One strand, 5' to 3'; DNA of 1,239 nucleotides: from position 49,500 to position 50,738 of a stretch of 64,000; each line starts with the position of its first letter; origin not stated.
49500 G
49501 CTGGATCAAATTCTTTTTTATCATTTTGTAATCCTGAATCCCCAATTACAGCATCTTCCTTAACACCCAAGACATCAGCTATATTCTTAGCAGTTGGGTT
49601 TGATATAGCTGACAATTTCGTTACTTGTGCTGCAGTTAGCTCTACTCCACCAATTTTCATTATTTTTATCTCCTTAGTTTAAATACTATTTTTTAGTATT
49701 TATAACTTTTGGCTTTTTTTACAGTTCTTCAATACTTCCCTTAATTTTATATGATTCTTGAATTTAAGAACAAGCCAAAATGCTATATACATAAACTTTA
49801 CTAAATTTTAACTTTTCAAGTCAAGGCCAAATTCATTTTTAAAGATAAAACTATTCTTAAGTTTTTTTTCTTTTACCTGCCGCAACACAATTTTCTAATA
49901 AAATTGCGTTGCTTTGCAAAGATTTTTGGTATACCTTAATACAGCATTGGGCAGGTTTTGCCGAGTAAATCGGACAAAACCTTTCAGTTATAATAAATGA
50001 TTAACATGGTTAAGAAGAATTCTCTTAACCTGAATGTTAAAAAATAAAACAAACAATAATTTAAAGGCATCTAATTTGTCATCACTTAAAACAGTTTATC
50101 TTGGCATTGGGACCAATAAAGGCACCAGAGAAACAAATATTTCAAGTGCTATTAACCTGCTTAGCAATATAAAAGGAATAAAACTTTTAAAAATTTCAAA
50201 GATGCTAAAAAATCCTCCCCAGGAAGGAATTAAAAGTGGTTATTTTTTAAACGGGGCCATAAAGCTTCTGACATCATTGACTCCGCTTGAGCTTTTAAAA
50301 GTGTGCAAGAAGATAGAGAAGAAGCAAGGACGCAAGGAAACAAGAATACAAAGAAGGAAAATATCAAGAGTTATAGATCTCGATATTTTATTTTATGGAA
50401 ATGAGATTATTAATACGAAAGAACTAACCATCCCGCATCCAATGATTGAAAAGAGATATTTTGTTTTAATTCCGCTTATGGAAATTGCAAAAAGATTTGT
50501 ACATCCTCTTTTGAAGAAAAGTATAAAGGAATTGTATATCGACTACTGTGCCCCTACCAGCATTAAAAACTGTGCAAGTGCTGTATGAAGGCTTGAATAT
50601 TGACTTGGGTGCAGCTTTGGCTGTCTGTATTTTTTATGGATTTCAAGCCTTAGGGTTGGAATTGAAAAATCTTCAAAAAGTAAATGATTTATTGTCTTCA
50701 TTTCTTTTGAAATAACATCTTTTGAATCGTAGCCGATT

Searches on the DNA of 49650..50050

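Call 28: search_rna_families(source=window, start=49650, end=50050, threshold=evalue, max_evalue=10)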
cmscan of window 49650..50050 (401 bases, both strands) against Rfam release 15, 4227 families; matches with E-value up to 10: 3.
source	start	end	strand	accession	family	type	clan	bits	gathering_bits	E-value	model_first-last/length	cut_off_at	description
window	49701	49787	-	RF03597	MIR6438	Gene; miRNA;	-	16.8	58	3.7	1-100/100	no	MIR6438 microRNA precursor family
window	49823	49883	-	RF00132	snoR24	Gene; snRNA; snoRNA; CD-box;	-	14.8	38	9.2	1-92/92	no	Small nucleolar RNA R24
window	50007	50050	+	RF00274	SNORD57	Gene; snRNA; snoRNA; CD-box;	CL00058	13.3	47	8.9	1-52/72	3'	Small nucleolar RNA SNORD57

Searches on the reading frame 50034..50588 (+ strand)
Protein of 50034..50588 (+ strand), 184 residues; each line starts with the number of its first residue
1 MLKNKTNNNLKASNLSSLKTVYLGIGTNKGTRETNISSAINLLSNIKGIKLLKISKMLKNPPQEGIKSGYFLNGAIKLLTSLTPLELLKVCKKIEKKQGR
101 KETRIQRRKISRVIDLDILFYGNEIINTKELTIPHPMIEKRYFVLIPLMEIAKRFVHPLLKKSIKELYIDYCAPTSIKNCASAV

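Call 10: search_protein_families(library=ncbifam, proteins=[window:50034-50588:+])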
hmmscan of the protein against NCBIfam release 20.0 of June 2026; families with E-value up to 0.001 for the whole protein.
window:50034-50588:+ (184 aa): 3 families
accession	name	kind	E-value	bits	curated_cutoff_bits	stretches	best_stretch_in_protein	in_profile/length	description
TIGR01498.1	folK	equivalog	1.5e-33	115.7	54.1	1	21-152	1-127/128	2-amino-4-hydroxy-6-hydroxymethyldihydropteridine diphosphokinase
NF007595.0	PRK10239.1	equivalog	1.3e-26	93.3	252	1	20-159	3-140/159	2-amino-4-hydroxy-6-hydroxymethyldihydropteridine diphosphokinase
NF010692.0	PRK14092.1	equivalog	8.7e-25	87.3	234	1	20-155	9-140/163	2-amino-4-hydroxy-6-hydroxymethyldihydropteridine diphosphokinase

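Call 13: find_encoding_contigs(protein=window:50034-50588:+, flank=3000, max_places=6)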
Protein window:50034-50588:+ (184 aa): 13 contigs read that carry it; 4 places shown.
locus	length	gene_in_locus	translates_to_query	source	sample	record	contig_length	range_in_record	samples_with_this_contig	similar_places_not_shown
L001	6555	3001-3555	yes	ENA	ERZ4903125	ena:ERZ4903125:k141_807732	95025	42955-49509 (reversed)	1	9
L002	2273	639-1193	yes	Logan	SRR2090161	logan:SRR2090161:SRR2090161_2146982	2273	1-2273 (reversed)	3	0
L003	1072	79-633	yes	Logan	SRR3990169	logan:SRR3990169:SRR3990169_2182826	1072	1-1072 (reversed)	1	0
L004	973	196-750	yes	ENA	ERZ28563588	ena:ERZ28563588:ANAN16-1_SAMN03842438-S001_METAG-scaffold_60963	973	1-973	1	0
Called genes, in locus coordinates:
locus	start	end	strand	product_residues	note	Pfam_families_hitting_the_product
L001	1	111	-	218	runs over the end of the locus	PF13411:MerR_1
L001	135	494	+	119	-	PF14489:QueF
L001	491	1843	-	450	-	-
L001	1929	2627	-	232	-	-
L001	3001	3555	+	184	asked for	PF01288:HPPK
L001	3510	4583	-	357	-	PF15891:Nuc_deoxyri_tr2 (weak)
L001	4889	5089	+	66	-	-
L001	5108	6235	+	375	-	PF02770:Acyl-CoA_dh_M, PF00441:Acyl-CoA_dh_1, PF08028:Acyl-CoA_dh_2, PF22924:ACOX_C_alpha1 (weak)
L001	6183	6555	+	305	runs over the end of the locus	PF01882:DUF58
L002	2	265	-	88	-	?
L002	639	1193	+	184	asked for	PF01288:HPPK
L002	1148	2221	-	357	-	PF15891:Nuc_deoxyri_tr2 (weak)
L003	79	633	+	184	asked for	PF01288:HPPK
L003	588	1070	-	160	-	?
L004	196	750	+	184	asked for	PF01288:HPPK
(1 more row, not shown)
